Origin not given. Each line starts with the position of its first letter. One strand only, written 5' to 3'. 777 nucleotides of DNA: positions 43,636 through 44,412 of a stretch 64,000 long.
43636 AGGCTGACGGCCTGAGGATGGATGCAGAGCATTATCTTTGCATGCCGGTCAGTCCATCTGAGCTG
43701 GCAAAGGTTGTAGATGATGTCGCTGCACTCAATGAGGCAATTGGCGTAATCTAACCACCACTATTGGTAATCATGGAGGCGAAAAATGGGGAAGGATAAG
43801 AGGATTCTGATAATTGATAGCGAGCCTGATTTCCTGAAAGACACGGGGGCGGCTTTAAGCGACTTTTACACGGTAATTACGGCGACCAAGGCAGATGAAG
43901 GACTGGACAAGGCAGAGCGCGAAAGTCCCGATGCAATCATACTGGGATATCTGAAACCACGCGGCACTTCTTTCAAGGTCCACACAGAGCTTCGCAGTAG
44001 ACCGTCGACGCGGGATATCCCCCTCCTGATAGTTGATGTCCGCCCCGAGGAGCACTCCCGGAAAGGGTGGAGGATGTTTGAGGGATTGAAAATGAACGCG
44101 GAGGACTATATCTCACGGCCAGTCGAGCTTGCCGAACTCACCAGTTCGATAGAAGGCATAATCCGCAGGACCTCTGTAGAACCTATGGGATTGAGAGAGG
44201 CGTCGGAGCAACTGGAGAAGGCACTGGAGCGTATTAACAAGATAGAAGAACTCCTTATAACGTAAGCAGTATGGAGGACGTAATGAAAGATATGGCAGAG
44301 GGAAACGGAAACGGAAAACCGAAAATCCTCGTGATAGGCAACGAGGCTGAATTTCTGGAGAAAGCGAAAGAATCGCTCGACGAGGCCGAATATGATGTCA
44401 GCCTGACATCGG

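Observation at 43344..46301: Three tandem Asp-less receiver-like paralogs, the last fused to MTHFR and a MetV-type zinc-ribbon domain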

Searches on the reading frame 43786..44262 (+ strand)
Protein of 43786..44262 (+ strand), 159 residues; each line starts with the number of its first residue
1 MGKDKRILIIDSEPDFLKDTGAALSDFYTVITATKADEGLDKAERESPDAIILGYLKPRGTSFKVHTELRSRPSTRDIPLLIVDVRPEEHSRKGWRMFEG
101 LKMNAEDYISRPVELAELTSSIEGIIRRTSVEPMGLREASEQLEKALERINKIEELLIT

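Call 3: search_protein_families(library=pfam, proteins=[window:43786-44262:+], max_evalue=1)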
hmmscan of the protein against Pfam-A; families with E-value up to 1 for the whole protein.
window:43786-44262:+ (159 aa): 1 family
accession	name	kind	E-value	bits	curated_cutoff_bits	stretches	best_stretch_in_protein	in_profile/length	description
PF00072.30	Response_reg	-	7.2e-07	29.8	30.2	1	7-122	1-110/111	Response regulator receiver domain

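Call 4: search_protein_families(library=ncbifam, proteins=[window:43786-44262:+], max_evalue=1)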
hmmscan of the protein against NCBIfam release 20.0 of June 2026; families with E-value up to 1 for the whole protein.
window:43786-44262:+ (159 aa): 53 families (the best 25 are shown)
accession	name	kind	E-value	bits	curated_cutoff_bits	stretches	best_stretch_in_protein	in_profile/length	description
TIGR02154.1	PhoB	equivalog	9.1e-16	57.8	296.2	1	5-134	3-128/226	phosphate regulon transcriptional regulator PhoB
NF007135.0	PRK09581.1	equivalog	5.6e-13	48.5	474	1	6-139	4-134/457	PleD family two-component system response regulator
NF007546.0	PRK10161.1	equivalog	5.3e-12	45.8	471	1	6-141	4-133/229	phosphate response regulator transcription factor PhoB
NF045944.1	ResRegRpaBCyano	equivalog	6.6e-12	45.3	330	1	28-133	22-119/229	response regulator transcription factor RpaB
NF053854.1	RespRegPhoBBctds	equivalog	4.2e-11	42.6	270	1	7-138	1-127/225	two-component system response regulator PhoB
NF007005.1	PRK09468.1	equivalog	2.3e-09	37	331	1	4-139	3-132/237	osmolarity response regulator transcription factor OmpR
NF051850.1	RespRegRprY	equivalog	2.8e-09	36.7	370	1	28-130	29-124/234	response regulator transcription factor RprY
NF041733.1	resp_reg_CseB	equivalog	3e-09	36.6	350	1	18-150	14-139/228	two-component system response regulator CseB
NF040534.1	resp_reg_YycF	equivalog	4.5e-09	35.9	340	1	25-135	22-124/231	response regulator YycF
NF008296.0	PRK11083.1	equivalog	7.3e-09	35.4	273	1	5-131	4-123/228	two-component system response regulator CreB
NF045991.1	RespRegCtrARhodob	equivalog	3.1e-08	33.7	350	1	6-130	2-120/224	response regulator transcription factor CtrA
NF007982.1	PRK10710.1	equivalog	9.6e-08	31.9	380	1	4-134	7-130/235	envelope stress response regulator BaeR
NF040689.1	MtrAB_MtrA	equivalog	9.8e-08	31.6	300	1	25-132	20-119/219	MtrAB system response regulator MtrA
NF007820.0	PRK10529.1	equivalog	1.4e-07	31.1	325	1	7-131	4-121/225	two-component system response regulator KdpE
TIGR01387.1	cztR_silR_copR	subfamily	7.4e-07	29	279.2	1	24-132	18-120/218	heavy metal response regulator transcription factor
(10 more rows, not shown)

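Call 6: search_solved_structures(query=window:43786-44262:+, max_evalue=0.01, show_alignments=4)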
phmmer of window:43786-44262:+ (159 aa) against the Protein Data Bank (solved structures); distinct sequences matched with E-value up to 0.01: 64 (the best 60 are shown).
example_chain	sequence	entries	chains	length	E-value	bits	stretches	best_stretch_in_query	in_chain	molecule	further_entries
9g85_A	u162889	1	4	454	1.6e-14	57.4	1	6-140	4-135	Response regulator PleD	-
2wb4_A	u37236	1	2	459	1.6e-14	57.4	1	6-140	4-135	DIGUANYLATE CYCLASE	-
9g86_A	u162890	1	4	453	1.9e-14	57.2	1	6-140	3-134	Response regulator PleD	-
1w25_A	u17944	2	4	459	1.9e-14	57.1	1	6-140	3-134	STALKED-CELL DIFFERENTIATION CONTROLLING PROTEIN | RESPONSE REGULATOR PLED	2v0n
1mvo_A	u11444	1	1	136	1.4e-12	51.1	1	4-132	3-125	PhoP response regulator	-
1b00_A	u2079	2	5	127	7.2e-11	45.5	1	5-130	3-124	PHOSPHATE REGULON TRANSCRIPTIONAL REGULATORY PROTEIN PHOB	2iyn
2jb9_A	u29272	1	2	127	7.8e-11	45.4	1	5-130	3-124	PHOSPHATE REGULON TRANSCRIPTIONAL REGULATORY PROTEIN PHOB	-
1zes_A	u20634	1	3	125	1.2e-10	44.8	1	5-130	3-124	Phosphate regulon transcriptional regulatory protein phoB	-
2jba_A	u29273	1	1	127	3.7e-10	43.2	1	5-130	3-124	PHOSPHATE REGULON TRANSCRIPTIONAL REGULATORY PROTEIN PHOB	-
1nxo_A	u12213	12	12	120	5.9e-10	42.6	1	5-129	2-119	DNA-binding response regulator | Response regulator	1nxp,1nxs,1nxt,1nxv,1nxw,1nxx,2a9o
9ji3_J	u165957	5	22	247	9e-10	42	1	4-130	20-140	DNA-binding response regulator | Possible two component system response transcriptional positive regulator PhoP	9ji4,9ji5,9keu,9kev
3r0j_A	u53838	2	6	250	9.3e-10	41.9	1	4-130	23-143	POSSIBLE TWO COMPONENT SYSTEM RESPONSE TRANSCRIPTIONAL POSITIVE REGULATOR PHOP | Response regulator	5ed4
2jba_B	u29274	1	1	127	9.7e-10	41.9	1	5-130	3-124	PHOSPHATE REGULON TRANSCRIPTIONAL REGULATORY PROTEIN PHOB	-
1ys6_A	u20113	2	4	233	9.8e-10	41.9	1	5-130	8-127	Transcriptional regulatory protein prrA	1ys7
8fk2_A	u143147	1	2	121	1.2e-09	41.5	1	5-129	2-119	Putative response regulator CovR VicR-like protein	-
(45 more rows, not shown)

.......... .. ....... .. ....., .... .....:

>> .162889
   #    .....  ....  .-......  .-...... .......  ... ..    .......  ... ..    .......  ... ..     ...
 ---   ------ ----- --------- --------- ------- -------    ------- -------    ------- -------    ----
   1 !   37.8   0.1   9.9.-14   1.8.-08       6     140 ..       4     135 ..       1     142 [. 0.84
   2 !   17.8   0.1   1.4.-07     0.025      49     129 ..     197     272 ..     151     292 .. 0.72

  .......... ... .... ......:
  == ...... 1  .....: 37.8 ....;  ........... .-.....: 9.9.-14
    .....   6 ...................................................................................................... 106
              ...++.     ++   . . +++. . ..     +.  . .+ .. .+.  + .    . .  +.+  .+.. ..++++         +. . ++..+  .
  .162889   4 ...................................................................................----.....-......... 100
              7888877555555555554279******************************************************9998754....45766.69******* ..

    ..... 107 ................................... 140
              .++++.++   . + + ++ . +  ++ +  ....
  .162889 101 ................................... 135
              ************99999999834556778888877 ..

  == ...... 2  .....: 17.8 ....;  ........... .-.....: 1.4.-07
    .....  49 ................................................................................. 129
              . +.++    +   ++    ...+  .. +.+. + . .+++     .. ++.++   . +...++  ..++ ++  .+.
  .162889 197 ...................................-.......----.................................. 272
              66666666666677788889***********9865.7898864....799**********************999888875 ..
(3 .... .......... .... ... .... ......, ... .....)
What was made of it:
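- On Response regulator receiver domain (PF00072, CheY-like): The homology is nevertheless clear: PhoB NCBIfam E = 1e-16 for P2 and PleD phmmer E = 1.6e-14 (calls 4, 6).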

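Call 32: find_homologous_proteins(query=window:43786-44262:+, max_evalue=1e-8)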
Query window:43786-44262:+ (159 aa): 63 proteins with E <= 1e-8 among 104 candidates.
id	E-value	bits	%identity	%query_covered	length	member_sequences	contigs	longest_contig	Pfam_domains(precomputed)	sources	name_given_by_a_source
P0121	2.1e-94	331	98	100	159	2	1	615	PF00072.31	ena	-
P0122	2.1e-85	302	89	100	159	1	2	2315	PF00072.31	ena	-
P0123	6.3e-85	300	88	100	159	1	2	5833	PF00072.31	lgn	-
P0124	2.8e-81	289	85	100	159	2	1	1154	PF00072.31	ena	-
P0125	5.1e-81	288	85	100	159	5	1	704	PF00072.31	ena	-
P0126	7.4e-81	287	85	99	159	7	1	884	PF00072.31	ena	-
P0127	1.2e-80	287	86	100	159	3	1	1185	PF00072.31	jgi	jgi:DNA-binding response OmpR family regulator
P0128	3.5e-80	285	85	100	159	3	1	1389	PF00072.31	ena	-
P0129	8.1e-80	284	84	100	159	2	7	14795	PF00072.31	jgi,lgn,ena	-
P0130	8.8e-80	284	85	99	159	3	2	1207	PF00072.31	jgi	jgi:two-component system phosphate regulon response regulator PhoB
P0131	3.0e-79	282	85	100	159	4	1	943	PF00072.31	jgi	jgi:two-component system phosphate regulon response regulator PhoB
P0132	1.4e-78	280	84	100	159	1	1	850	PF00072.31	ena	-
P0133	7.8e-77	274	83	100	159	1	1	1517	PF00072.31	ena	-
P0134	2.4e-76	273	78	100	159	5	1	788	PF00072.31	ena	-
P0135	8.9e-75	268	79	100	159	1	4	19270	PF00072.31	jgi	jgi:two-component system phosphate regulon response regulator PhoB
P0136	8.9e-63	229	69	99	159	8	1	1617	PF00072.31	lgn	-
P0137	5.8e-58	213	66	99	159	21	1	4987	PF00072.31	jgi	jgi:DNA-binding response OmpR family regulator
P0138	1.1e-57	212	65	97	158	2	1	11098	PF00072.31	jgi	-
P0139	1.7e-57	212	63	99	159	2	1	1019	PF00072.31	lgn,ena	-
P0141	5.7e-57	210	63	99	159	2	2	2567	PF00072.31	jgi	jgi:DNA-binding response OmpR family regulator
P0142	4.7e-56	207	62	99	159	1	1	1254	PF00072.31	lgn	-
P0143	1.0e-55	206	63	99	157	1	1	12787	PF00072.31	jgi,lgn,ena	jgi:DNA-binding response OmpR family regulator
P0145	2.6e-55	204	61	99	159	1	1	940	PF00072.31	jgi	jgi:DNA-binding response OmpR family regulator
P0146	3.0e-55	204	63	99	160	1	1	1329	PF00072.31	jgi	-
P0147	2.0e-54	202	60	98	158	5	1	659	PF00072.31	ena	-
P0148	2.0e-53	198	61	99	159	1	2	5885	PF00072.31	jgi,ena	-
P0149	9.9e-53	196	58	99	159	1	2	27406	PF00072.31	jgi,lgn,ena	-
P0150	1.1e-52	196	62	96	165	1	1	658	PF00072.31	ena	-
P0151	1.1e-50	189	59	99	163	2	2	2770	PF00072.31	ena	-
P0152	1.2e-48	183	56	99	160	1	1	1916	PF00072.31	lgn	-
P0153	3.6e-47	178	54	99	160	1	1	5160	PF00072.31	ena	-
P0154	6.5e-47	177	57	99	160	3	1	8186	PF00072.31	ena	-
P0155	1.5e-46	176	54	99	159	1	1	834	PF00072.31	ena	-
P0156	4.2e-46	175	55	97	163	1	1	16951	PF00072.31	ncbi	ncbi:PleD family two-component system response regulator [Chloroflexota bacterium]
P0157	7.7e-45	170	51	97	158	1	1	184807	PF00072.31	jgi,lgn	jgi:DNA-binding response OmpR family regulator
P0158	8.6e-45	170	51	97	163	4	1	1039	PF00072.31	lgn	-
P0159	2.3e-44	169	52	97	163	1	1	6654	PF00072.31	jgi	-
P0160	3.9e-44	168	53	97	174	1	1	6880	PF00072.31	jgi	-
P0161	4.8e-44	168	52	97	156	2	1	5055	PF00072.31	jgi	-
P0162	1.2e-43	167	52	96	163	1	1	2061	PF00072.31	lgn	-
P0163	1.2e-43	167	52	97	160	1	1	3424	PF00072.31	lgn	-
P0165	3.1e-43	165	51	98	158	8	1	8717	PF00072.31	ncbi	ncbi:Alkaline phosphatase synthesis transcriptional regulatory protein PhoP [subsurface metagenome]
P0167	1.7e-42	163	49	99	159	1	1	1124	PF00072.31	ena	-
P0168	2.3e-42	162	52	97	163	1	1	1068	PF00072.31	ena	-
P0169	7.1e-42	161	51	99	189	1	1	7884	PF00072.31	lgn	-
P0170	1.3e-41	160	46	100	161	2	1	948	PF00072.31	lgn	-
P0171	1.9e-41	159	46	99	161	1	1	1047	PF00072.31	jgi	jgi:two-component system phosphate regulon response regulator PhoB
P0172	2.3e-41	159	51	97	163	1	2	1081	PF00072.31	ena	-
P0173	5.3e-41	158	52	96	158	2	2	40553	PF00072.31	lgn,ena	-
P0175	1.8e-38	150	50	96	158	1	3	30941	-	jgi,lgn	jgi:PleD family two-component response regulator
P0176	5.4e-36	142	45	100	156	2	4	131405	PF00072.31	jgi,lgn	jgi:PleD family two-component response regulator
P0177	6.1e-35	138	45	98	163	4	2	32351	-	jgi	-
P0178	2.4e-34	136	47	99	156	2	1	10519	PF00072.31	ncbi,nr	ncbi:MAG: response regulator [Dehalococcoidales bacterium]|nr:response regulator [Dehalococcoidales 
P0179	2.4e-34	136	44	97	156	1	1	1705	PF00072.31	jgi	jgi:CheY-like chemotaxis protein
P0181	7.1e-34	135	45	100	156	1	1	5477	PF00072.31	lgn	-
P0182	7.2e-34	135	45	100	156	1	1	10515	PF00072.31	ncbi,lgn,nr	ncbi:MAG: hypothetical protein PHY28_06230 [Dehalococcoidales bacterium]|nr:hypothetical protein [De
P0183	1.4e-32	131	76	52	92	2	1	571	PF00072.31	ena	-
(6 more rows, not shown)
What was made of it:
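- On OmpR/PhoB- or NarL-type response regulator (the label given by automatic annotation): Database names such as 'PhoB' or 'OmpR family' on P2 homologs (call 32) are misannotations based on receiver similarity.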

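Call 42: find_encoding_contigs(protein=P0157, flank=8000, max_places=2)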
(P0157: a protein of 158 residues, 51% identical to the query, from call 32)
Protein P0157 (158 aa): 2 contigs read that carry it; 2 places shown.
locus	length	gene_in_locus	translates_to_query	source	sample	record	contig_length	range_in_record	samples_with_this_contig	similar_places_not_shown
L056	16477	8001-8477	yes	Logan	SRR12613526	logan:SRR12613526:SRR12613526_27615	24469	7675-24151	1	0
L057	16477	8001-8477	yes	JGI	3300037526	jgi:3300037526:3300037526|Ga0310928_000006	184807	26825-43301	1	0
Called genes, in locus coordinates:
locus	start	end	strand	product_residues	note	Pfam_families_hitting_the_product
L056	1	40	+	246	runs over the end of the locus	PF04029:2-ph_phosp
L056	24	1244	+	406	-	PF00579:tRNA-synt_1b, PF22421:SYY_C-terminal (weak)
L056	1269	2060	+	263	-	PF01946:Thi4, PF00890:FAD_binding_2 (weak), PF01266:DAO (weak), PF01494:FAD_binding_3, PF03486:HI0933_like, PF07992:Pyr_redox_2 (weak), PF12831:FAD_oxidored, PF13450:NAD_binding_8 (weak), +1 more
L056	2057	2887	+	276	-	PF20565:DUF6775, PF22529:DUF7001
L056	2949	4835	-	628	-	PF02730:AFOR_N, PF01314:AFOR_C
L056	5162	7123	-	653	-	PF01590:GAF, PF13185:GAF_2, PF13492:GAF_3 (weak), PF00989:PAS, PF13188:PAS_8, PF13426:PAS_9, PF07730:HisKA_3, PF02518:HATPase_c, +1 more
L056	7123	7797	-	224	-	PF00072:Response_reg, PF00196:GerE, PF13384:HTH_23 (weak)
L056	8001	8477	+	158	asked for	PF00072:Response_reg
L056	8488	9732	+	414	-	PF00890:FAD_binding_2 (weak), PF01266:DAO (weak), PF01946:Thi4 (weak), PF12831:FAD_oxidored, PF13450:NAD_binding_8, PF00037:Fer4 (weak), PF12797:Fer4_2 (weak), PF07992:Pyr_redox_2 (weak), +1 more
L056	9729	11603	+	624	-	PF07992:Pyr_redox_2 (faint), PF00070:Pyr_redox (faint), PF00037:Fer4 (faint), PF12838:Fer4_7 (faint), PF12837:Fer4_6 (faint), PF13237:Fer4_10 (weak), PF13187:Fer4_9 (weak), PF02662:FlpD, +1 more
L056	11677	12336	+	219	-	PF12225:DUF5981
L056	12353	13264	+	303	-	PF02219:MTHFR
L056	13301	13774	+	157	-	PF13183:Fer4_8, PF13237:Fer4_10 (faint), PF12838:Fer4_7 (weak), PF13187:Fer4_9, PF13534:Fer4_17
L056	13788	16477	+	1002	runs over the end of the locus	?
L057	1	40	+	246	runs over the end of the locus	PF04029:2-ph_phosp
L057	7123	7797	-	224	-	PF00072:Response_reg, PF00196:GerE, PF13384:HTH_23 (weak)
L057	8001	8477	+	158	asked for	PF00072:Response_reg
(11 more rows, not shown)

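Call 43: find_encoding_contigs(protein=P0176, flank=8000, max_places=2)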
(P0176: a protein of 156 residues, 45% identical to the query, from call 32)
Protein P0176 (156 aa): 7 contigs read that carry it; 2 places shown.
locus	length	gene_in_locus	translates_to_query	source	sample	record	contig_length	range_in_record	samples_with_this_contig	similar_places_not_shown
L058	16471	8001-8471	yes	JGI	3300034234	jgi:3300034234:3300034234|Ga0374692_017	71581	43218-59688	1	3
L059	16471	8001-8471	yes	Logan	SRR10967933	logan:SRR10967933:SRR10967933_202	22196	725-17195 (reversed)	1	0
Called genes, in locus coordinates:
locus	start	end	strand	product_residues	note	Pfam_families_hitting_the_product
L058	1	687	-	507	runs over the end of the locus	PF17210:SdrD_B (weak)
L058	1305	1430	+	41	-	-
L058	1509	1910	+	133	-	PF13551:HTH_29 (weak)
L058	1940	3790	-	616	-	PF00009:GTP_EFTU, PF03144:GTP_EFTU_D2, PF25461:Beta-barrel_SelB, PF09106:WHD_2nd_SelB, PF09107:WHD_3rd_SelB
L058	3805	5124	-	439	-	PF03841:SelA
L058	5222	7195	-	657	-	PF01590:GAF, PF13185:GAF_2, PF00989:PAS, PF08448:PAS_4, PF13188:PAS_8, PF13426:PAS_9, PF07730:HisKA_3, PF02518:HATPase_c, +1 more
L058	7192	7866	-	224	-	PF00072:Response_reg, PF00196:GerE, PF13384:HTH_23 (weak)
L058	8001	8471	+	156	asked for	PF00072:Response_reg (weak)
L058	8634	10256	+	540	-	PF02219:MTHFR, PF12225:DUF5981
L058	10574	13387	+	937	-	PF07760:DUF1616 (faint), PF07705:CARDB (faint)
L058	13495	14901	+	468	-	-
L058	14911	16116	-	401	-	PF02515:CoA_transf_3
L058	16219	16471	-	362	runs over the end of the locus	PF12797:Fer4_2 (faint), PF12838:Fer4_7 (faint), PF13237:Fer4_10 (faint), PF00037:Fer4 (weak), PF14697:Fer4_21, PF13187:Fer4_9 (weak), PF00037:Fer4 (weak)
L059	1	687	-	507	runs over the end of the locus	PF17210:SdrD_B (weak)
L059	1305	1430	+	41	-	-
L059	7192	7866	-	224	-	PF00072:Response_reg, PF00196:GerE, PF13384:HTH_23 (weak)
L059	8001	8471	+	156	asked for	PF00072:Response_reg (weak)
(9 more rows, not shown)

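Call 44: find_encoding_contigs(protein=P0173, flank=7000, max_places=1)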
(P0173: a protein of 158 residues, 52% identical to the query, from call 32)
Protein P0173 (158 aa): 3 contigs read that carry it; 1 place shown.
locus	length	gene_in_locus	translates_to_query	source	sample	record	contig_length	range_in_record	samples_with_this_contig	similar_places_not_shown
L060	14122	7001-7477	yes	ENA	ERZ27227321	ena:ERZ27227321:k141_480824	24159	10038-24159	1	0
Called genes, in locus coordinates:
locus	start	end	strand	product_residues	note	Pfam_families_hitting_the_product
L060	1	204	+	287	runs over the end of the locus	PF26550:Tricorn_2nd, PF26549:Tricorn_N, PF26549:Tricorn_N, PF07676:PD40, PF26549:Tricorn_N, PF07676:PD40, PF26549:Tricorn_N, PF07676:PD40, +6 more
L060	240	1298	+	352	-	PF02012:BNR (faint), PF15902:Sortilin-Vps10 (weak), PF14870:PSII_BNR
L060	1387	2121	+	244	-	-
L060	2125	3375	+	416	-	PF00583:Acetyltransf_1, PF13527:Acetyltransf_9, PF13673:Acetyltransf_10 (weak), PF13508:Acetyltransf_7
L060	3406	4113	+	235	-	PF00578:AhpC-TSA, PF00085:Thioredoxin (weak), PF13098:Thioredoxin_2, PF08534:Redoxin (weak), PF13905:Thioredoxin_8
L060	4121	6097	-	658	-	PF13185:GAF_2, PF01590:GAF, PF00989:PAS, PF08448:PAS_4, PF13188:PAS_8, PF13426:PAS_9, PF07730:HisKA_3, PF02518:HATPase_c, +1 more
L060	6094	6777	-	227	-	PF00072:Response_reg, PF00196:GerE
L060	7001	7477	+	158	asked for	PF00072:Response_reg (weak)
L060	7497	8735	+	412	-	PF00890:FAD_binding_2, PF01266:DAO (weak), PF07992:Pyr_redox_2, PF12831:FAD_oxidored, PF13450:NAD_binding_8, PF00037:Fer4 (weak), PF12797:Fer4_2 (weak), PF14697:Fer4_21, +5 more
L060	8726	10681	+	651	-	PF00070:Pyr_redox (faint), PF07992:Pyr_redox_2, PF12838:Fer4_7 (faint), PF00037:Fer4 (weak), PF12837:Fer4_6 (weak), PF13187:Fer4_9 (weak), PF14697:Fer4_21 (weak), PF02662:FlpD, +2 more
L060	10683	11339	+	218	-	PF12225:DUF5981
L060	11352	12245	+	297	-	PF02219:MTHFR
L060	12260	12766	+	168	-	PF13534:Fer4_17, PF12838:Fer4_7 (weak), PF13183:Fer4_8, PF13187:Fer4_9, PF13237:Fer4_10 (faint)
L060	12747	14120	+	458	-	?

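Call 45: find_encoding_contigs(protein=P0175, flank=7000, max_places=1)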
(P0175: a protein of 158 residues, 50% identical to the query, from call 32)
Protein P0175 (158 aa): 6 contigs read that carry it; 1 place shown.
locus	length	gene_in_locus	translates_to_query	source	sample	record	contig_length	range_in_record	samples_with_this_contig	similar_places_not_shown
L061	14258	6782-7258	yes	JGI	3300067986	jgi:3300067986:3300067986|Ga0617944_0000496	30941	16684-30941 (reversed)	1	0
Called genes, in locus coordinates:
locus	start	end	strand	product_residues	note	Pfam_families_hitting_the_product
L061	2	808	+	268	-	?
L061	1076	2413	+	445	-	PF00072:Response_reg, PF00512:HisKA, PF02518:HATPase_c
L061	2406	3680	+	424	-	PF00072:Response_reg, PF01226:Form_Nir_trans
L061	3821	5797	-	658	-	PF01590:GAF, PF13185:GAF_2, PF13492:GAF_3, PF00989:PAS, PF08448:PAS_4, PF13188:PAS_8, PF13426:PAS_9, PF07730:HisKA_3, +1 more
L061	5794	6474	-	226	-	PF00072:Response_reg, PF00196:GerE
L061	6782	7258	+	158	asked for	-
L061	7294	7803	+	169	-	PF01257:2Fe-2S_thioredx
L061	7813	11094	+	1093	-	PF01512:Complex1_51K, PF10531:SLBB (weak), PF10589:NADH_4Fe-4S, PF14691:Fer4_20, PF01266:DAO (weak), PF07992:Pyr_redox_2, PF13450:NAD_binding_8, PF13738:Pyr_redox_3, +3 more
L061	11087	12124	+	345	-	PF13510:Fer2_4, PF00037:Fer4 (faint), PF10588:NADH-G_4Fe-4S_3, PF13237:Fer4_10 (faint), PF22117:Fer4_Nqo3 (weak), PF12838:Fer4_7 (weak), PF04879:Molybdop_Fe4S4, PF00384:Molybdopterin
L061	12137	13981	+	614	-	PF00384:Molybdopterin, PF01568:Molydop_binding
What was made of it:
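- One P2-led operon encodes a formate dehydrogenase rather than MTHFR (call 45).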
